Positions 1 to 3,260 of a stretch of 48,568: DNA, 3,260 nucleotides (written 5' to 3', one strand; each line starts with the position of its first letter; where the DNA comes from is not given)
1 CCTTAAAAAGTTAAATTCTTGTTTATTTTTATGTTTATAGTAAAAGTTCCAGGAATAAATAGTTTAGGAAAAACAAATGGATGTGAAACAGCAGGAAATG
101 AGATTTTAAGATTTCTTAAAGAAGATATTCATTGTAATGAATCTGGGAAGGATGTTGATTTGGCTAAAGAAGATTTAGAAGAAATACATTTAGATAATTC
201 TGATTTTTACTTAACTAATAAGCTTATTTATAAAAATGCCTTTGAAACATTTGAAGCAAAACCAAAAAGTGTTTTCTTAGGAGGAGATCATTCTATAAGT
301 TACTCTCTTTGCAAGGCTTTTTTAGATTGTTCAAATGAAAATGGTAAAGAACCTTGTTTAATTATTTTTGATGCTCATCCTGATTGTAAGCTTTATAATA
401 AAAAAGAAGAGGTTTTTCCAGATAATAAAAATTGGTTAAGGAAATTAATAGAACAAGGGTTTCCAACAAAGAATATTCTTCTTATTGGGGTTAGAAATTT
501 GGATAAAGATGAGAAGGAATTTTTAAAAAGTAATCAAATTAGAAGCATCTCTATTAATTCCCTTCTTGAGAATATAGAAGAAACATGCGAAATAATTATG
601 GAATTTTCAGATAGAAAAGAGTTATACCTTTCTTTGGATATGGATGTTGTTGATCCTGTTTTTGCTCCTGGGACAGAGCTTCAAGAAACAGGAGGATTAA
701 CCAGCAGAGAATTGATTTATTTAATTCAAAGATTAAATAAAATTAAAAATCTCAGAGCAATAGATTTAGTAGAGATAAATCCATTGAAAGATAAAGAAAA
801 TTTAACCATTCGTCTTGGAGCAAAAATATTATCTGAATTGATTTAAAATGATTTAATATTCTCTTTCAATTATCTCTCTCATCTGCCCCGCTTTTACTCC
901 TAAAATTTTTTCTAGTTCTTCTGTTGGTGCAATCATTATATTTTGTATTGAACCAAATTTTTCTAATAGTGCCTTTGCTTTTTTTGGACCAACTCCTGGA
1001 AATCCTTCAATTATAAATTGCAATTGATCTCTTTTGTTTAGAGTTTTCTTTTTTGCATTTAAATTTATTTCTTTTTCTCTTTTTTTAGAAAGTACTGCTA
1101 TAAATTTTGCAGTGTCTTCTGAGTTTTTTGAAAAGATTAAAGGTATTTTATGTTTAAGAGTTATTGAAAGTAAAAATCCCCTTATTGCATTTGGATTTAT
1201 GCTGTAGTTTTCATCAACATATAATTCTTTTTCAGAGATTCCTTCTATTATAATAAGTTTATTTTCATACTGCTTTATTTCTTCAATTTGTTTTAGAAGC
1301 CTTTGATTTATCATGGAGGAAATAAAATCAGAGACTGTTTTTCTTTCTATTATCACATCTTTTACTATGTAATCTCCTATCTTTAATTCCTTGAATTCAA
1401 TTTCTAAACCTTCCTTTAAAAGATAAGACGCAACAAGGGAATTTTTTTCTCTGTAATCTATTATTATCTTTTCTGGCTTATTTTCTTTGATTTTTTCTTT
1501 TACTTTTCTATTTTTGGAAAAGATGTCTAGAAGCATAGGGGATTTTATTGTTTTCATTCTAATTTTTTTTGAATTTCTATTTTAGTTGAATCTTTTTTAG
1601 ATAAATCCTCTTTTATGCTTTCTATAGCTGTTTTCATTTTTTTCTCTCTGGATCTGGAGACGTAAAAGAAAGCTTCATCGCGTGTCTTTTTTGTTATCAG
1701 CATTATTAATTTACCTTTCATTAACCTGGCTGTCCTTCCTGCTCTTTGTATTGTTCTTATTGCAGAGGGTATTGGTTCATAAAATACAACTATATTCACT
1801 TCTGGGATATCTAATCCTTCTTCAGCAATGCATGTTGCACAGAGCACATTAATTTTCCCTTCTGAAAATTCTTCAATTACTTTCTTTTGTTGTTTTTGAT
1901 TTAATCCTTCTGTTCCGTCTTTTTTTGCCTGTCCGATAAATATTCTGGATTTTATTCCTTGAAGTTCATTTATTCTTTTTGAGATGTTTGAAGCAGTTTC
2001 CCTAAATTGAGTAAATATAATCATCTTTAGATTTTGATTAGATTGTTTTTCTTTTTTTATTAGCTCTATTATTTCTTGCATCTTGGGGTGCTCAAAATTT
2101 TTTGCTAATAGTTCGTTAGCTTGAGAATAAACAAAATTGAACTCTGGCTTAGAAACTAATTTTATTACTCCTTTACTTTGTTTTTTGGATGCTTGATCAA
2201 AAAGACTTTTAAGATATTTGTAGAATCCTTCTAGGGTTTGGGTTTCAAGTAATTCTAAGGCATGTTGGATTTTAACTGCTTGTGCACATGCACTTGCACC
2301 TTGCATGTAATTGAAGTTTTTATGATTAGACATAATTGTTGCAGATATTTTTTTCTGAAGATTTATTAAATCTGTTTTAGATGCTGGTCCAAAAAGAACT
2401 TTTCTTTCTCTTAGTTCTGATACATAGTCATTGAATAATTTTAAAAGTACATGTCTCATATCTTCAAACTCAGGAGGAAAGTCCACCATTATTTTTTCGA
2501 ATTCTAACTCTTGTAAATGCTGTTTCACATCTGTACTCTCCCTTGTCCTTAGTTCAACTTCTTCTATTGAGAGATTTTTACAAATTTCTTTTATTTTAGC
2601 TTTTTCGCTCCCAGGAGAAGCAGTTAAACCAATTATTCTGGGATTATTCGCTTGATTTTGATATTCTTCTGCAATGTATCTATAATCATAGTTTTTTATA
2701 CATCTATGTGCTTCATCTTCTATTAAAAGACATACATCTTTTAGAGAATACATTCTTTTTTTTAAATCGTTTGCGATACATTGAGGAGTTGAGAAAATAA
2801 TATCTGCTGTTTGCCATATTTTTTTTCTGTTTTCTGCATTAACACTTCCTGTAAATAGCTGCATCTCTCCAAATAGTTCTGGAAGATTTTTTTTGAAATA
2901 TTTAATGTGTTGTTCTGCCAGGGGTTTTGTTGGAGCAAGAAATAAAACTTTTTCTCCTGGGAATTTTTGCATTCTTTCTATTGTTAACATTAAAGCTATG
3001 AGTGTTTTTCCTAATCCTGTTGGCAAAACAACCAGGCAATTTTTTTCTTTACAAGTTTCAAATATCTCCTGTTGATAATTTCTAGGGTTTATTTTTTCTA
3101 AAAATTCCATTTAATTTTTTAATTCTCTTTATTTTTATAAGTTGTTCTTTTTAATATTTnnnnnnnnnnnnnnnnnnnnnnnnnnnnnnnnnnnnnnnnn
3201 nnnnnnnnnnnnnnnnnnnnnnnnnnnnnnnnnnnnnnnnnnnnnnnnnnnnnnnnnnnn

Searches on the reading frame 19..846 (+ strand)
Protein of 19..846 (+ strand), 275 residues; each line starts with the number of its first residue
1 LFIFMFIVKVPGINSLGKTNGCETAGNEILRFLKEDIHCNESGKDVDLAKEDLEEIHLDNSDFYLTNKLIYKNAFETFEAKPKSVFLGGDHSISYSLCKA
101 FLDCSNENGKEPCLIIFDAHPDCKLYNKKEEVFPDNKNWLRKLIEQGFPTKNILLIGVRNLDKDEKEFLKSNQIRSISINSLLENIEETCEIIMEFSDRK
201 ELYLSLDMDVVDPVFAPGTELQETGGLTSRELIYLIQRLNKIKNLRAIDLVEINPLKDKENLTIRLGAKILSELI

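Call 61: search_protein_families(library=pfam, proteins=[window:19-846:+], max_evalue=0.0001)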
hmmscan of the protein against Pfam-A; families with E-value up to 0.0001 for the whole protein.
window:19-846:+ (275 aa): 1 family
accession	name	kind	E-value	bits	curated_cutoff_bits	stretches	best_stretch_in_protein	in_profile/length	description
PF00491.26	Arginase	-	3.6e-48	164.9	22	1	18-274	16-277/280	Arginase family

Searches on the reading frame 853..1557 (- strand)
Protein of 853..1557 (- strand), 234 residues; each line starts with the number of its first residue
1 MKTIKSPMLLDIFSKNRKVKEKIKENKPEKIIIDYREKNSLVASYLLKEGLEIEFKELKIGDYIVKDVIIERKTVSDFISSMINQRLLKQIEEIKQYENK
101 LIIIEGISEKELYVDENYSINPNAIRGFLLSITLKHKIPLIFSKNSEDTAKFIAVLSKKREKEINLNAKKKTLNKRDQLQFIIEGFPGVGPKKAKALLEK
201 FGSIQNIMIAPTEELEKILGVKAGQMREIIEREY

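Call 61: search_protein_families(library=pfam, proteins=[window:853-1557:-], max_evalue=0.0001)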
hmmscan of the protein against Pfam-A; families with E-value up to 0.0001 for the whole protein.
window:853-1557:- (234 aa): 4 families
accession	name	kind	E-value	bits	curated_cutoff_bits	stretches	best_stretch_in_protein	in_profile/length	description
PF02732.21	ERCC4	-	1.5e-27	96.7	24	1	33-155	1-139/140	ERCC4 domain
PF14520.12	HHH_5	-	5.1e-07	30.5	27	1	186-231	7-53/57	Helix-hairpin-helix domain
PF12826.13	HHH_2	-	1.5e-06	28.7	27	1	185-221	7-43/64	Helix-hairpin-helix motif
PF01367.25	5_3_exonuc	-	1.8e-05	25.6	40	1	183-212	20-49/97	5'-3' exonuclease, C-terminal SAM fold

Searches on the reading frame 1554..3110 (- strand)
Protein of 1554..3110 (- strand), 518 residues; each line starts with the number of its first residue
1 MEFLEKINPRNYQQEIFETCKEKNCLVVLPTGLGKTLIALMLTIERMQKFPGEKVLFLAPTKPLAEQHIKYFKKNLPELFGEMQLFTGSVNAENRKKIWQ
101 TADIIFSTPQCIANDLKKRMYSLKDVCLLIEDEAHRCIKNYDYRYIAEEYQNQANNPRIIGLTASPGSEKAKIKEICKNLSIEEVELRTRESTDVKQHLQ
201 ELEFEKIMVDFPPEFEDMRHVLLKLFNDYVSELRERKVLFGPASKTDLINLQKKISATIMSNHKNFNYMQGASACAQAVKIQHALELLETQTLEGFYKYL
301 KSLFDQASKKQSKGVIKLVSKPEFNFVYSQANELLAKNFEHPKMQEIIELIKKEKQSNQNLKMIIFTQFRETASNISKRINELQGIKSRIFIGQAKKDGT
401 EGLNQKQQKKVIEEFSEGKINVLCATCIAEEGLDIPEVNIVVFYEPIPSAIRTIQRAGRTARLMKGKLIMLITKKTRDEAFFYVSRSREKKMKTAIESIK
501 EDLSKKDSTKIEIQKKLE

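Call 61: search_protein_families(library=pfam, proteins=[window:1554-3110:-], max_evalue=0.0001)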
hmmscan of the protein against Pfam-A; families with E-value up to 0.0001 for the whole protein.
window:1554-3110:- (518 aa): 5 families
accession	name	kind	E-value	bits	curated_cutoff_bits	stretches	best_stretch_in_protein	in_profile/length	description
PF00270.35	DEAD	-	2.1e-28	99.6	26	1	11-169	2-163/167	DEAD/DEAH box helicase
PF04851.21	ResIII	-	7.7e-25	88.1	22.5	1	6-166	1-162/164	Type III restriction enzyme, res subunit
PF00271.37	Helicase_C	-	7e-23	81.4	23.5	1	343-463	2-109/110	Helicase conserved C-terminal domain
PF21210.2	RNA_helicase_helical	-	1.2e-10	41.9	27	1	244-324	25-103/108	Putative ATP-dependent RNA helicase, helical bundle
PF18766.7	SWI2_SNF2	-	4.2e-07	30.3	26.7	1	21-172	17-161/221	SWI2/SNF2 ATPase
